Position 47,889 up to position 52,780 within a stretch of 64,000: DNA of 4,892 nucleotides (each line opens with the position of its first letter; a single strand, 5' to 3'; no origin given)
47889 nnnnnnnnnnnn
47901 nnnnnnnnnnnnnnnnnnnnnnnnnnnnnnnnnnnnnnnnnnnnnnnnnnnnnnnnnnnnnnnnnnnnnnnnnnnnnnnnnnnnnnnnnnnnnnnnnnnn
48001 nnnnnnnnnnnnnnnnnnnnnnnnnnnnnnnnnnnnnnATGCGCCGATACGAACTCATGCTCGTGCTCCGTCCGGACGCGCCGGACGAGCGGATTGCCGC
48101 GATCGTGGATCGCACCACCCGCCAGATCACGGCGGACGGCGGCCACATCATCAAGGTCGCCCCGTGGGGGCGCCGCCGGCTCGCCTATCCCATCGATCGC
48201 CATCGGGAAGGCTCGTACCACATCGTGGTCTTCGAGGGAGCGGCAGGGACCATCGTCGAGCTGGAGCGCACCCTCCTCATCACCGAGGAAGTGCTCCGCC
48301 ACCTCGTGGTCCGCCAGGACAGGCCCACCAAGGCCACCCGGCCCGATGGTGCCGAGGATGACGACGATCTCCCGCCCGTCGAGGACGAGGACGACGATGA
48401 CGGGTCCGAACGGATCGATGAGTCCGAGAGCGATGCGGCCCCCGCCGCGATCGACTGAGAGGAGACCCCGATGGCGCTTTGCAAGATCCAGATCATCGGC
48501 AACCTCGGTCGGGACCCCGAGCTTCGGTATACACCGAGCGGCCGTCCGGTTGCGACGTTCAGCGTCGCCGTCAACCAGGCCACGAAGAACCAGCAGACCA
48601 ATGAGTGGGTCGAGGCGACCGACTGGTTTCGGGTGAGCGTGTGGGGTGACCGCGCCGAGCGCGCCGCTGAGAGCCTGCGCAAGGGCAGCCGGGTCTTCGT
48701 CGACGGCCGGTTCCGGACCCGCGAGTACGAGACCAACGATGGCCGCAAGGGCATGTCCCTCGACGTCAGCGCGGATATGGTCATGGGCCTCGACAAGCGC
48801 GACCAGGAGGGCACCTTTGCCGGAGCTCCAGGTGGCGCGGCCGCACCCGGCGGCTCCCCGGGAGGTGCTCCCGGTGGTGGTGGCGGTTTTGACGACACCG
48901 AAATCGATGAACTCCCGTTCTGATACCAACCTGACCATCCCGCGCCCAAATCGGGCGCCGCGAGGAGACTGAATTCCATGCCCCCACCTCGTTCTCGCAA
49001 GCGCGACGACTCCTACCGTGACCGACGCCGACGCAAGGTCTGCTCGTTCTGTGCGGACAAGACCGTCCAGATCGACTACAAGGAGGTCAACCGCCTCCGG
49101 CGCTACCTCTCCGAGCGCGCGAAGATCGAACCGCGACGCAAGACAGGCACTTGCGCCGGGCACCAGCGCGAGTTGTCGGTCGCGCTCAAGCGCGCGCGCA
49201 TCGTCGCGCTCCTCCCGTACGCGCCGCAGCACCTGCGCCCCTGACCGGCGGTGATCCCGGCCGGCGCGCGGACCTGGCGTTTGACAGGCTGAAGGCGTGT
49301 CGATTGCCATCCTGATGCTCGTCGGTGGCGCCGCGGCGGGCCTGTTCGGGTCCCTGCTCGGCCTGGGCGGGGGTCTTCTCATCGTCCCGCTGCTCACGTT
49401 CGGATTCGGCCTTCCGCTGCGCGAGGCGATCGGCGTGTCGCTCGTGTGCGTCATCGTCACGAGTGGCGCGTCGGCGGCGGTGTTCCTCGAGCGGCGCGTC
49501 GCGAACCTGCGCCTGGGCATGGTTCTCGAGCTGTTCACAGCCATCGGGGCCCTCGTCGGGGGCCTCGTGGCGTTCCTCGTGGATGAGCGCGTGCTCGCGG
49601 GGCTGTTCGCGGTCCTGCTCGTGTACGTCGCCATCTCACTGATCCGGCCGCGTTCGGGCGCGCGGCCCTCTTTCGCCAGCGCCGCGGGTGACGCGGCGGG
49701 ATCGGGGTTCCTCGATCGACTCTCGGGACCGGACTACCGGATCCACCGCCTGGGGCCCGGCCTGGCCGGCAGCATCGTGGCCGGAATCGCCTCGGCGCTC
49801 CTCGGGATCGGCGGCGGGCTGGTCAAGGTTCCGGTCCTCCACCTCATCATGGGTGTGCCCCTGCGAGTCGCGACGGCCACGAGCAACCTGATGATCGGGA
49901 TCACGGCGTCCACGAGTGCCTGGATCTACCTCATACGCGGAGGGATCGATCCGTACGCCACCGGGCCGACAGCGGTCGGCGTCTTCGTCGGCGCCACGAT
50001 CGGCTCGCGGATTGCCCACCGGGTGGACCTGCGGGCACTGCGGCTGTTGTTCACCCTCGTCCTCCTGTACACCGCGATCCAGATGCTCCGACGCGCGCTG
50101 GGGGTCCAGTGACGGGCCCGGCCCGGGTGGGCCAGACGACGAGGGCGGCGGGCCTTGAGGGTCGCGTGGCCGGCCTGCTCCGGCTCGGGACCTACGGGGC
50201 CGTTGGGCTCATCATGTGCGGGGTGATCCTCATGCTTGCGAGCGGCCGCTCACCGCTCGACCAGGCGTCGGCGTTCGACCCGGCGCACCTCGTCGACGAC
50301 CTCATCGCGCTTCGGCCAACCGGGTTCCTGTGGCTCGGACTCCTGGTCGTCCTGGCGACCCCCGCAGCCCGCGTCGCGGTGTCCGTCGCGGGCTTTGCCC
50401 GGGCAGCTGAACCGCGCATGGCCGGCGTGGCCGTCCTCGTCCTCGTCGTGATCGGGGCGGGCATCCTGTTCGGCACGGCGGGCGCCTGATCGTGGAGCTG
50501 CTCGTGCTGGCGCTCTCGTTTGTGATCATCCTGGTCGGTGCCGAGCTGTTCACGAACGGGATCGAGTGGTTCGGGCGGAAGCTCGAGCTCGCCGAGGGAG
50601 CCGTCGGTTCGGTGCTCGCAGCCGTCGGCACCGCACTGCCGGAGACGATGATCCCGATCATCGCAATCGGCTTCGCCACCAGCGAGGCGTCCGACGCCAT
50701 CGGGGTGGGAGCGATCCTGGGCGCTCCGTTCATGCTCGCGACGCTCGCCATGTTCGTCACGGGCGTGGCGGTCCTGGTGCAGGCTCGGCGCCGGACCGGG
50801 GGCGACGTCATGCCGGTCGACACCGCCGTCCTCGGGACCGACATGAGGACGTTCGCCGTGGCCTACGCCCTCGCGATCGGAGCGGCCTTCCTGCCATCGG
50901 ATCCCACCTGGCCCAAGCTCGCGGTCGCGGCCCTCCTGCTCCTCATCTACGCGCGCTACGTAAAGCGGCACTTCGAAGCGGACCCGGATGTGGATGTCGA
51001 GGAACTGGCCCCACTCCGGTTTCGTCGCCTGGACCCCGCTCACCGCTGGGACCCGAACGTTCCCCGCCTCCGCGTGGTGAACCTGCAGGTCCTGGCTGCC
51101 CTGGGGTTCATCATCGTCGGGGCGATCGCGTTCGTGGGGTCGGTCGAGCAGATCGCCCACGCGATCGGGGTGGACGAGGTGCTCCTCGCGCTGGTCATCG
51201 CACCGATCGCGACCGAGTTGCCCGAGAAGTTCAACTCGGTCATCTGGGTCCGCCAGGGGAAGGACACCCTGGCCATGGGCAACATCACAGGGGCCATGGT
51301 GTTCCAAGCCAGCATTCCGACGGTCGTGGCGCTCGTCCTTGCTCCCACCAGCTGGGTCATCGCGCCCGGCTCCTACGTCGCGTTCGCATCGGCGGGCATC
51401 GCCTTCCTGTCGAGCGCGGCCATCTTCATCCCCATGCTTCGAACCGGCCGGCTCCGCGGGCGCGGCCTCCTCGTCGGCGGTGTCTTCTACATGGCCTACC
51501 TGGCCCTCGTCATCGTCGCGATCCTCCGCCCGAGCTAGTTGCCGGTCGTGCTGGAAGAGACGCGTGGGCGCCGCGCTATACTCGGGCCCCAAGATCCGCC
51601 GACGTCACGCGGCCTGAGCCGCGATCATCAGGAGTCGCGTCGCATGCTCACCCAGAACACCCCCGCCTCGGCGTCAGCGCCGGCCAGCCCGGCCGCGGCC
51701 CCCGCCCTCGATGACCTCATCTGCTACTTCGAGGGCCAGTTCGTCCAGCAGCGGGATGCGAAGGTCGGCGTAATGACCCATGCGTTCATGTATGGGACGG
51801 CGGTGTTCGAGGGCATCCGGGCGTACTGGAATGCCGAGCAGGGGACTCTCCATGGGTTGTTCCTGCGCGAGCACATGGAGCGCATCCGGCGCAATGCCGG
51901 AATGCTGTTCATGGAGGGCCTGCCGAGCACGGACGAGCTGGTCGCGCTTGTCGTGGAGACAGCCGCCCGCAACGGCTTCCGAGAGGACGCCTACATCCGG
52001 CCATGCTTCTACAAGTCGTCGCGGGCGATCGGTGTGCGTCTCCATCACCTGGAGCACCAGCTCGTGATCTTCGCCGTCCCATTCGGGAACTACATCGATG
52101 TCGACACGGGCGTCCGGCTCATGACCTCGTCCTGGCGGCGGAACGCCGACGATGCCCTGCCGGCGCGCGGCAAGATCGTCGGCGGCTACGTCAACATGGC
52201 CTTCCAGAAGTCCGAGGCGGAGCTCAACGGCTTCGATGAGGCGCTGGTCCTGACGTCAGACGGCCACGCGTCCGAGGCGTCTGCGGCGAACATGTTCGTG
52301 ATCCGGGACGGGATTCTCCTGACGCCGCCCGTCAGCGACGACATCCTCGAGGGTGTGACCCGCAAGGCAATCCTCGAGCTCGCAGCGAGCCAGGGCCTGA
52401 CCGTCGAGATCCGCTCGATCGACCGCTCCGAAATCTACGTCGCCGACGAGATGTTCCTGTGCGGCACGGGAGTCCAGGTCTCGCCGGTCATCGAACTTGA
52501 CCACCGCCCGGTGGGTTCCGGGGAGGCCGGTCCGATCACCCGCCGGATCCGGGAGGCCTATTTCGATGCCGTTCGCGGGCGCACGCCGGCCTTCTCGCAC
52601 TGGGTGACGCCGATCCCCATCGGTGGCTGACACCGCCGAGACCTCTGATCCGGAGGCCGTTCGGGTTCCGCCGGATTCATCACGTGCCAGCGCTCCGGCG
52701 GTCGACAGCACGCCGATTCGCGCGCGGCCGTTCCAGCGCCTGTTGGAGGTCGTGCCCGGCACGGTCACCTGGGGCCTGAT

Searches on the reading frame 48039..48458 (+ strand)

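Call 12: search_protein_families(library=pfam, proteins=[window:48039-48458:+], max_evalue=0.001)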
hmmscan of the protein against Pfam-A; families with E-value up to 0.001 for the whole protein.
window:48039-48458:+ (139 aa): 1 family
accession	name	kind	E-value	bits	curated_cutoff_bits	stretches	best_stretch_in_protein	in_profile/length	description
PF01250.22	Ribosomal_S6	-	1.9e-28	98.9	27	1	3-92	1-90/90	Ribosomal protein S6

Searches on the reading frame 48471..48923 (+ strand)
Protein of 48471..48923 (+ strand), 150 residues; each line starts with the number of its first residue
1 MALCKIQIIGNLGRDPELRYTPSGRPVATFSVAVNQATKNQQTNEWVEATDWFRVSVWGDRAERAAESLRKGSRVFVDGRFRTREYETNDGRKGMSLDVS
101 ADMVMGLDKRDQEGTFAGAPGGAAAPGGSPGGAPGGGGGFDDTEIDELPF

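Call 12: search_protein_families(library=pfam, proteins=[window:48471-48923:+], max_evalue=0.001)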
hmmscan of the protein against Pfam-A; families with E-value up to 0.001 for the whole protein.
window:48471-48923:+ (150 aa): 1 family
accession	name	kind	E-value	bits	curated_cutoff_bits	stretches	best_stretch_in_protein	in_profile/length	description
PF00436.31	SSB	-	9.3e-34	116.1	26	1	5-104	3-101/104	Single-strand binding protein family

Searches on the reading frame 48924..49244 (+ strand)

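Call 40: search_protein_families(library=pfam, proteins=[window:48924-49244:+], max_evalue=0.01)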
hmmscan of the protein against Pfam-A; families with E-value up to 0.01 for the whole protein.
window:48924-49244:+ (106 aa): 1 family
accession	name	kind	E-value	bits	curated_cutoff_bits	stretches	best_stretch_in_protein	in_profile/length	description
PF01084.26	Ribosomal_S18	-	3.3e-21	75.6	21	1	47-97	2-52/52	Ribosomal protein S18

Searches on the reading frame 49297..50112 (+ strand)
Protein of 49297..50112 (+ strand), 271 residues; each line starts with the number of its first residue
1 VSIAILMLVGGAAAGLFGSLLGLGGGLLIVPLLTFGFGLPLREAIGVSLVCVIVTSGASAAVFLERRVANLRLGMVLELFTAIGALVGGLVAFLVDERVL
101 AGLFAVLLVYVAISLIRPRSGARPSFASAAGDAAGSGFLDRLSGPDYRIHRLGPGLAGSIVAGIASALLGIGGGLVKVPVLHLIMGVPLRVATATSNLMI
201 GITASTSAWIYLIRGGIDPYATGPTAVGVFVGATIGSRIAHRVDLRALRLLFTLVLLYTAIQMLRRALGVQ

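Call 12: search_protein_families(library=pfam, proteins=[window:49297-50112:+], max_evalue=0.001)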
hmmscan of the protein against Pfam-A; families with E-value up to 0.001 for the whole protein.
window:49297-50112:+ (271 aa): 1 family
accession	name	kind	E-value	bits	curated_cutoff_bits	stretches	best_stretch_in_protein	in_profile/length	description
PF01925.25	TauE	-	1.5e-48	166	32.6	1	8-263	2-237/237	Sulfite exporter TauE/SafE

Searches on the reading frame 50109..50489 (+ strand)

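Call 12: search_protein_families(library=pfam, proteins=[window:50109-50489:+], max_evalue=0.001)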
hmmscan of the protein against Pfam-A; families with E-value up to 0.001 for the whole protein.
window:50109-50489:+ (126 aa): 1 family
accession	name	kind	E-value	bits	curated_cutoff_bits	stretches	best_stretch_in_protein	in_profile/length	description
PF07843.16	DUF1634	-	5.6e-16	59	27.5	1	21-119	2-101/102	Protein of unknown function (DUF1634)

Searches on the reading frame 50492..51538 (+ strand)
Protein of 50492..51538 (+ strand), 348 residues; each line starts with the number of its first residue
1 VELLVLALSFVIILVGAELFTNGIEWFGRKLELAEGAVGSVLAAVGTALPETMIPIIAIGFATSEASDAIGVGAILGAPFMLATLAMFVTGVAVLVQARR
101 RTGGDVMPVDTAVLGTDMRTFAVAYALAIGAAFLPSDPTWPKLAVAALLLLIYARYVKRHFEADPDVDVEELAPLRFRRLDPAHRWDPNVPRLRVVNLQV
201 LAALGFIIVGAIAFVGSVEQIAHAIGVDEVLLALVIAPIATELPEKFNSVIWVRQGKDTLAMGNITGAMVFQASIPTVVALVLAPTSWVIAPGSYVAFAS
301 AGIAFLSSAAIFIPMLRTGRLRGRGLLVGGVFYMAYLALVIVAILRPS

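Call 12: search_protein_families(library=pfam, proteins=[window:50492-51538:+], max_evalue=0.001)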
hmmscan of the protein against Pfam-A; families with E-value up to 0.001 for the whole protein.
window:50492-51538:+ (348 aa): 1 family
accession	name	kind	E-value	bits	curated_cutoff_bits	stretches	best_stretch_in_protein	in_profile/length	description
PF01699.29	Na_Ca_ex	-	7.2e-23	81.6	24.9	2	200-343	6-149/151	Sodium/calcium exchanger protein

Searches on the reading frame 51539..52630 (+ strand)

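Call 12: search_protein_families(library=pfam, proteins=[window:51539-52630:+], max_evalue=0.001)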
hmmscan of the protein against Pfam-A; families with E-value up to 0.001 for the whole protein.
window:51539-52630:+ (363 aa): 1 family
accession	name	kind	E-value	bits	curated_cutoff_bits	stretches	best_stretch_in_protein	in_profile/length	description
PF01063.24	Aminotran_4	-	1.3e-43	149.9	28.5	1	89-318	2-221/223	Amino-transferase class IV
